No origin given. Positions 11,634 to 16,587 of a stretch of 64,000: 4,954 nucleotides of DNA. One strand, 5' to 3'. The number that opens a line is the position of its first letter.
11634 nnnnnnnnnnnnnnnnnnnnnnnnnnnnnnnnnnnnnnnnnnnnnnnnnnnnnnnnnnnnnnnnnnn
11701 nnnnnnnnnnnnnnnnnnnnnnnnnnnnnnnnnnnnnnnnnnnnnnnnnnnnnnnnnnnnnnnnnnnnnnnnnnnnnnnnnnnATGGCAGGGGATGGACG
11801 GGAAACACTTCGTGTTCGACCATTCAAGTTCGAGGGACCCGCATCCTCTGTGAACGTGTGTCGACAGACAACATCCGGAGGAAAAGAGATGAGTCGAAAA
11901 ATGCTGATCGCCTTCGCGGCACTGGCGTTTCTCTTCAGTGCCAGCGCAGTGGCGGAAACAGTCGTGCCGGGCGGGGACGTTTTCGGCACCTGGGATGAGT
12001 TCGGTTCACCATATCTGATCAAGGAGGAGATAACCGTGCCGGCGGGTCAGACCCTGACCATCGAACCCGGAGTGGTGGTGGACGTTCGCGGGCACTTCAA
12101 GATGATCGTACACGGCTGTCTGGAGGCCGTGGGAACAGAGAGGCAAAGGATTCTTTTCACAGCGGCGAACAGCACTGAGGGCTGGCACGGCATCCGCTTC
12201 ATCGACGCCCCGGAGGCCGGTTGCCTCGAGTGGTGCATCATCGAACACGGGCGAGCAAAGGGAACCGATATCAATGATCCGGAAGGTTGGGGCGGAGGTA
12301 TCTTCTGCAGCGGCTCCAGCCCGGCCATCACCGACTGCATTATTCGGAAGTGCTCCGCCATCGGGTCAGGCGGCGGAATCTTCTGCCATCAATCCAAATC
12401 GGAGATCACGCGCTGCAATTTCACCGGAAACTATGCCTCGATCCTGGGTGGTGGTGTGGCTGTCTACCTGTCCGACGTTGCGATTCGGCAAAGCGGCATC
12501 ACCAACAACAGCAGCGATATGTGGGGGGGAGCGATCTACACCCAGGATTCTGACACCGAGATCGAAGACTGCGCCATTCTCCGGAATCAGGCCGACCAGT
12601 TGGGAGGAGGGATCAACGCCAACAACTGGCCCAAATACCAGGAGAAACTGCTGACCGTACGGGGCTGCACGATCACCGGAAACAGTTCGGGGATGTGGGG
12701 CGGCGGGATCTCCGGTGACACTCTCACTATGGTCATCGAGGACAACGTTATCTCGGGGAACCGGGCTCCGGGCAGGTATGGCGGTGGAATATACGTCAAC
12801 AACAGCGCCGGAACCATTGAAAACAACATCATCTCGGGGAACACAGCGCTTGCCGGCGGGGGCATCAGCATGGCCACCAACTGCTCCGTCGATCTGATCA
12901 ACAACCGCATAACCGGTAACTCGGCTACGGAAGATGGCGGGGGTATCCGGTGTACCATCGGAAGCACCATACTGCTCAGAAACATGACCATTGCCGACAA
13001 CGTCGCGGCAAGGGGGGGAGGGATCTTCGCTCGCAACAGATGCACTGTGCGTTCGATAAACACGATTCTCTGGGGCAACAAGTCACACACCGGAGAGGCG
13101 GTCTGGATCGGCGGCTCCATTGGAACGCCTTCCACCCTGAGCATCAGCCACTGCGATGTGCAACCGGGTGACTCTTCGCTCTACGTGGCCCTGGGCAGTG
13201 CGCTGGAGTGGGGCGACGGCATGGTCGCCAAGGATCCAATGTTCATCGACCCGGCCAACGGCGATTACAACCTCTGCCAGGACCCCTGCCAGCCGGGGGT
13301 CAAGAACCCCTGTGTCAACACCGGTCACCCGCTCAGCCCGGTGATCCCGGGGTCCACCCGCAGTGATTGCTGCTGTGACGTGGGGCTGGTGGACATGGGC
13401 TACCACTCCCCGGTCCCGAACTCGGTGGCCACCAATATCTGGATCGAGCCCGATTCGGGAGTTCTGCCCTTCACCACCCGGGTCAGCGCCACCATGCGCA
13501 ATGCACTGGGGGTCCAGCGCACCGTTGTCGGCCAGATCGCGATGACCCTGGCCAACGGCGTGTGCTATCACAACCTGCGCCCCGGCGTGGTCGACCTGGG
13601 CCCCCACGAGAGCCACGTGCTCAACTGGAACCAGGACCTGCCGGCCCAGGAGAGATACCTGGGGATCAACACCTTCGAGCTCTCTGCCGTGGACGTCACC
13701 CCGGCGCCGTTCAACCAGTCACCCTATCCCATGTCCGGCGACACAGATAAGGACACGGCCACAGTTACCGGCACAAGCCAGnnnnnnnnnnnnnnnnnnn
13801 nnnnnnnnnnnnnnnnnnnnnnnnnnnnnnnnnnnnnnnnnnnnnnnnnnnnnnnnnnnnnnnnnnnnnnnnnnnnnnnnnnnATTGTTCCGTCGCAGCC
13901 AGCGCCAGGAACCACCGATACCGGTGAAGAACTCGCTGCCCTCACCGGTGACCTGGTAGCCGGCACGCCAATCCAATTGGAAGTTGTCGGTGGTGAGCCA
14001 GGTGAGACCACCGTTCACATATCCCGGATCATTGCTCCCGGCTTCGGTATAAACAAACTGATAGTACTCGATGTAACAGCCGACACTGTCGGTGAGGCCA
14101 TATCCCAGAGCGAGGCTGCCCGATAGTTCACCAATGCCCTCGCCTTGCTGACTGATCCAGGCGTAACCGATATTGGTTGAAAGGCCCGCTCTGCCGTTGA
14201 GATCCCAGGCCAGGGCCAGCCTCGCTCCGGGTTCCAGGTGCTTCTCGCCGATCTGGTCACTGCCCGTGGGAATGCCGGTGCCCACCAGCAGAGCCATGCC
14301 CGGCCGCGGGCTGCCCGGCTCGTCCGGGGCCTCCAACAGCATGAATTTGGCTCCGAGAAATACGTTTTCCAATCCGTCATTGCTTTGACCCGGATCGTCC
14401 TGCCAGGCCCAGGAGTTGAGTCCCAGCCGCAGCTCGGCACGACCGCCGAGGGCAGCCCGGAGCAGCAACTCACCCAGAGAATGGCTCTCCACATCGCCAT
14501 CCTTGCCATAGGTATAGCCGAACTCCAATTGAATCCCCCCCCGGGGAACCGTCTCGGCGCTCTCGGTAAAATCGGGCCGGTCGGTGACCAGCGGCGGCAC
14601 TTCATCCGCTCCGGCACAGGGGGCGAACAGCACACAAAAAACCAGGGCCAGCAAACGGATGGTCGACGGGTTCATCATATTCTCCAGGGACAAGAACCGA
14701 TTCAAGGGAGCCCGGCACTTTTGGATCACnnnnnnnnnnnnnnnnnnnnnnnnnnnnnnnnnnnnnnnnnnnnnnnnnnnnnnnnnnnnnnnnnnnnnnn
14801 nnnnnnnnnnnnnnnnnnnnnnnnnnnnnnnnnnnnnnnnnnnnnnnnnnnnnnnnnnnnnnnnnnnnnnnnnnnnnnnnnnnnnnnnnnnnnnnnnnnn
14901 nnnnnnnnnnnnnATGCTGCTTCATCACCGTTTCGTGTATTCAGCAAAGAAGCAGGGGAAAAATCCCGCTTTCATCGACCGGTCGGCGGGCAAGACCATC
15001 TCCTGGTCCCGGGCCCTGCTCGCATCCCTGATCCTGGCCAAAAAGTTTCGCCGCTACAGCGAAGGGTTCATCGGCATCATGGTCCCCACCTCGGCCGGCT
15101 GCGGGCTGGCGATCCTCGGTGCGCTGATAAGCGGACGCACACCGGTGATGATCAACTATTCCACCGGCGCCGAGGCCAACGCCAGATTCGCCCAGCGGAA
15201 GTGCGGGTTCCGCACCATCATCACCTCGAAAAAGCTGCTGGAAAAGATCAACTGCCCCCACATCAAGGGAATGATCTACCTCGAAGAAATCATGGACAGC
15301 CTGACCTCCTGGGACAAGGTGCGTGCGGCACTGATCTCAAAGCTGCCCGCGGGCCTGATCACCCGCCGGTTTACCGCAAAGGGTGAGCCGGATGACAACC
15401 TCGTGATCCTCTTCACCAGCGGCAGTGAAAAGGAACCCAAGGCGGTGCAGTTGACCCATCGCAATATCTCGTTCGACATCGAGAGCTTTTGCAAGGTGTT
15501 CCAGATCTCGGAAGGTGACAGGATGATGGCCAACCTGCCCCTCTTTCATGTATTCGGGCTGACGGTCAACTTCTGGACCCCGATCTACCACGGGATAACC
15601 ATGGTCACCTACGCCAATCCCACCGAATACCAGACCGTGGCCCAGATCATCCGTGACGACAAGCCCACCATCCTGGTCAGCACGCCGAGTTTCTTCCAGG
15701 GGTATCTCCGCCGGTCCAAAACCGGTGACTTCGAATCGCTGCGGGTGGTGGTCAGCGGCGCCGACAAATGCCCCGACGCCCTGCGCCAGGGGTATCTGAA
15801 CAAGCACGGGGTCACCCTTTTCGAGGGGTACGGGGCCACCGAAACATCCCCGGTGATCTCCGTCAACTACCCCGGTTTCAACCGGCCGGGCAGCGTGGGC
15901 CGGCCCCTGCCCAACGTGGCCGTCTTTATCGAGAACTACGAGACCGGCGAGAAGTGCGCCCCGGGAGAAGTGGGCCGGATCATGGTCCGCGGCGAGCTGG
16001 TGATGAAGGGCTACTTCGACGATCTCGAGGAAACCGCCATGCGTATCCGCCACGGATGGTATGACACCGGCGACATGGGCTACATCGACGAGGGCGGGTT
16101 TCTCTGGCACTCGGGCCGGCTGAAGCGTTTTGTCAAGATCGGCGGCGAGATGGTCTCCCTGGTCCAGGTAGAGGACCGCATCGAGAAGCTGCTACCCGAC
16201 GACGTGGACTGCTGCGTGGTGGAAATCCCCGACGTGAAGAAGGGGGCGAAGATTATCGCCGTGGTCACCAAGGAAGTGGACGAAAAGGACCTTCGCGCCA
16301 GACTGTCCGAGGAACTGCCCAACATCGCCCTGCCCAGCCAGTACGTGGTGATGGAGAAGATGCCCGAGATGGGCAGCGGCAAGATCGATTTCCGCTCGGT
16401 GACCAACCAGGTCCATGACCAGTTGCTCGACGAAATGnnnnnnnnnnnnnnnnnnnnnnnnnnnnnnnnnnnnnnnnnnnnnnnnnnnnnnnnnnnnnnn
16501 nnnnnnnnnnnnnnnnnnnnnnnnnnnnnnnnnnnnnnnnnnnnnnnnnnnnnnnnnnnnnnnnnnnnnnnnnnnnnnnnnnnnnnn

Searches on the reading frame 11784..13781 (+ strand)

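Call 50: search_protein_families(library=pfam, proteins=[window:11784-13781:+], max_evalue=0.01)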
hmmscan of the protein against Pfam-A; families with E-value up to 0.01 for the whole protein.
window:11784-13781:+ (666 aa): 2 families
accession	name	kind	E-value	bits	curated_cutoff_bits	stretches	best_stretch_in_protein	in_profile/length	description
PF02415.23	Chlam_PMP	-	5.7e-12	45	20.6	0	239-254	4-19/19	Chlamydia polymorphic membrane protein (Chlamydia_PMP) repeat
PF05048.19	NosD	-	1.4e-06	28.3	23.6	1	291-411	50-150/212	Periplasmic copper-binding protein (NosD)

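Call 72: search_protein_families(library=ncbifam, proteins=[window:11784-13781:+], max_evalue=1)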
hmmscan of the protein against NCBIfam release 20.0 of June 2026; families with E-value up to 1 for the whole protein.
window:11784-13781:+ (666 aa): 3 families
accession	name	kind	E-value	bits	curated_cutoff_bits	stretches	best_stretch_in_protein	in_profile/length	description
TIGR01376.1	POMP_repeat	repeat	2.7e-06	27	15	1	377-391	8-22/28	polymorphic outer membrane protein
TIGR03804.1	para_beta_helix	repeat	0.00012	21.7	19.45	1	320-354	9-43/44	parallel beta-helix repeat protein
TIGR04247.1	NosD_copper_fam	subfamily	0.84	8.1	300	0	316-380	177-241/377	nitrous oxide reductase family maturation protein NosD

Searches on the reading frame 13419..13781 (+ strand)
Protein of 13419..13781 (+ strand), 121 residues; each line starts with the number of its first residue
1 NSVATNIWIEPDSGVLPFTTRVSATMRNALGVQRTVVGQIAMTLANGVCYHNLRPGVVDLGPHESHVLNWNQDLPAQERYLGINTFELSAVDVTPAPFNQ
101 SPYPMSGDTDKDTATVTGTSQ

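Call 67: predict_structure(alignment_id=A3)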
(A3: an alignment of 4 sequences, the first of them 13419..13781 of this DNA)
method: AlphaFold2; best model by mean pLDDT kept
length: 121 residues; sequences in the alignment: 4
mean_pLDDT: 79.5   pTM: 0.69
mean pLDDT of the five models: 79.5, 75.1, 74.7, 73.5, 48.6
residues with pLDDT >= 90: 2; 70-90: 100; 50-70: 19; < 50: 0
segments of 3 or more residues with pLDDT < 50: none
pLDDT, mean of each block of 10 residues (from residue 1): 68 71 84 87 87 81 84 67 87 80 82 79 57
secondary structure, 60 per line:
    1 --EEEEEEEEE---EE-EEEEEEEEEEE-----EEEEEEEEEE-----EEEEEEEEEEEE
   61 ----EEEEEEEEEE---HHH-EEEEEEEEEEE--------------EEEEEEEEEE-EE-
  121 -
elements in order: E3-11 E18-28 E34-43 E49-60 E65-74 E82-92 E107-116

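Call 70: fold_search(model_id=the predicted structure, library=pdb)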
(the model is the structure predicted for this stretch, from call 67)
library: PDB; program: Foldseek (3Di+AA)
matches with E <= 10: 1395; with E <= 0.001: 0
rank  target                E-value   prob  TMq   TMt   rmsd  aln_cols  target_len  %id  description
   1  4cu7                  1.6e-03  1.00  0.59  0.10   3.8       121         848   15  Unravelling the multiple functions of the architecturally intricate Streptococcus pneumoniae beta-galactosidase, BgaA (released 2014-08-20)
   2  4cu6                  1.9e-03  1.00  0.58  0.10   4.1       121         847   15  Unravelling the multiple functions of the architecturally intricate Streptococcus pneumoniae beta-galactosidase, BgaA (released 2014-08-20)
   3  4cuc_A                2.6e-03  1.00  0.59  0.10   4.0       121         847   15  Unravelling the multiple functions of the architecturally intricate Streptococcus pneumoniae beta-galactosidase, BgaA. (released 2014-08-20)
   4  7lr4_D                2.9e-03  1.00  0.54  0.63   5.1       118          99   11  Complex of Fab 2/1.12 with domain 3 of P. berghei HAP2 (released 2021-12-15)
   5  8cmt_A                3.8e-03  1.00  0.67  0.13   3.5       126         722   15  Structure of the plasma coagulation Factor XIII A2B2 heterotetrameric complex. (released 2024-09-11)
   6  1ggt_A                3.8e-03  1.00  0.59  0.13   4.3       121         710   14  THREE-DIMENSIONAL STRUCTURE OF A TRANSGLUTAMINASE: HUMAN BLOOD COAGULATION FACTOR XIII (released 1995-07-31)
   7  4ni6                  4.0e-03  1.00  0.48  0.44   6.2       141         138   12  Repeat domain 1 of Clostridium perfringens CPE0147 (released 2013-12-04)
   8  3hrz_B                4.2e-03  1.00  0.64  0.35   4.8       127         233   13  Cobra Venom Factor (CVF) in complex with human factor B (released 2009-07-07)
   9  5jpm_B                4.4e-03  1.00  0.63  0.12   4.7       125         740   12  Structure of the complex of human complement C4 with MASP-2 rebuilt using iMDFF (released 2016-08-10)
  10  5jtw_B                4.8e-03  1.00  0.63  0.14   4.7       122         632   12  Crystal structure of complement C4b re-refined using iMDFF (released 2016-08-10)
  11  7ad6_A                5.1e-03  1.00  0.62  0.09   5.2       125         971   14  Crystal structure of human complement C5 in complex with the K92 bovine knob domain peptide. (released 2021-03-10)
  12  1ggt_B                5.1e-03  1.00  0.55  0.12   4.8       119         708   15  THREE-DIMENSIONAL STRUCTURE OF A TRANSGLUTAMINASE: HUMAN BLOOD COAGULATION FACTOR XIII (released 1995-07-31)
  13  7op0_A                5.4e-03  1.00  0.64  0.09   4.3       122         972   13  Crystal structure of complement C5 in complex with chemically synthesized K92 knob domain. (released 2022-04-06)
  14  9blo_A                5.4e-03  1.00  0.45  0.41   6.6       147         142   12  T450C mutant of repeat domain 2 from Clostridium perfringens adhesin CPE0147 without intramolecular ester bond (released 2025-05-07)
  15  8u01                  5.6e-03  1.00  0.47  0.08   5.7       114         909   18  Crystal Structure of the Glycoside Hydrolase Family 2 TIM Barrel-domain Containing Protein from Phocaeicola plebeius (released 2023-09-27)
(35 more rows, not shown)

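Call 72: search_protein_families(library=ncbifam, proteins=[window:13419-13781:+], max_evalue=1)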
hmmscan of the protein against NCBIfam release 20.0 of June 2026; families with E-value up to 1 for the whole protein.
window:13419-13781:+ (121 aa): 0 families

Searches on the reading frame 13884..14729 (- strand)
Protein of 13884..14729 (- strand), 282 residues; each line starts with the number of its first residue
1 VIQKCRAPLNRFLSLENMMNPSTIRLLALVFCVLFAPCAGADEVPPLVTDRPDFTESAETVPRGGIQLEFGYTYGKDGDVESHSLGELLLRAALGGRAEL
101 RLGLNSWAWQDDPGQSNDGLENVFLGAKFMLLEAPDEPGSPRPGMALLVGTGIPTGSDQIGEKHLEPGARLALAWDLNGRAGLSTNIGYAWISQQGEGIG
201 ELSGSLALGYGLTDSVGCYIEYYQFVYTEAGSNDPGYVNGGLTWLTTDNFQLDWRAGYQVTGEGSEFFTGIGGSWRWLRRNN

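Call 50: search_protein_families(library=pfam, proteins=[window:13884-14729:-], max_evalue=0.01)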
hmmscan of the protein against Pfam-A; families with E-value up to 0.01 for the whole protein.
window:13884-14729:- (282 aa): 1 family
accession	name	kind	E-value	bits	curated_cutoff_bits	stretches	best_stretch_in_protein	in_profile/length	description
PF13557.12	Phenol_MetA_deg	-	1.3e-20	74.9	22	1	49-277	1-242/242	Putative MetA-pathway of phenol degradation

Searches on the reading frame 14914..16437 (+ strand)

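Call 50: search_protein_families(library=pfam, proteins=[window:14914-16437:+], max_evalue=0.01)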
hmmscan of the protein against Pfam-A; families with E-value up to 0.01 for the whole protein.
window:14914-16437:+ (508 aa): 2 families
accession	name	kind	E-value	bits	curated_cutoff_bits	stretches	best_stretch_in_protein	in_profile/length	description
PF00501.34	AMP-binding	-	1.3e-62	212.3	29.9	1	10-368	4-384/384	AMP-binding enzyme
PF13193.12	AMP-binding_C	-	1.3e-08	36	24.5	1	431-490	13-76/76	AMP-binding enzyme C-terminal domain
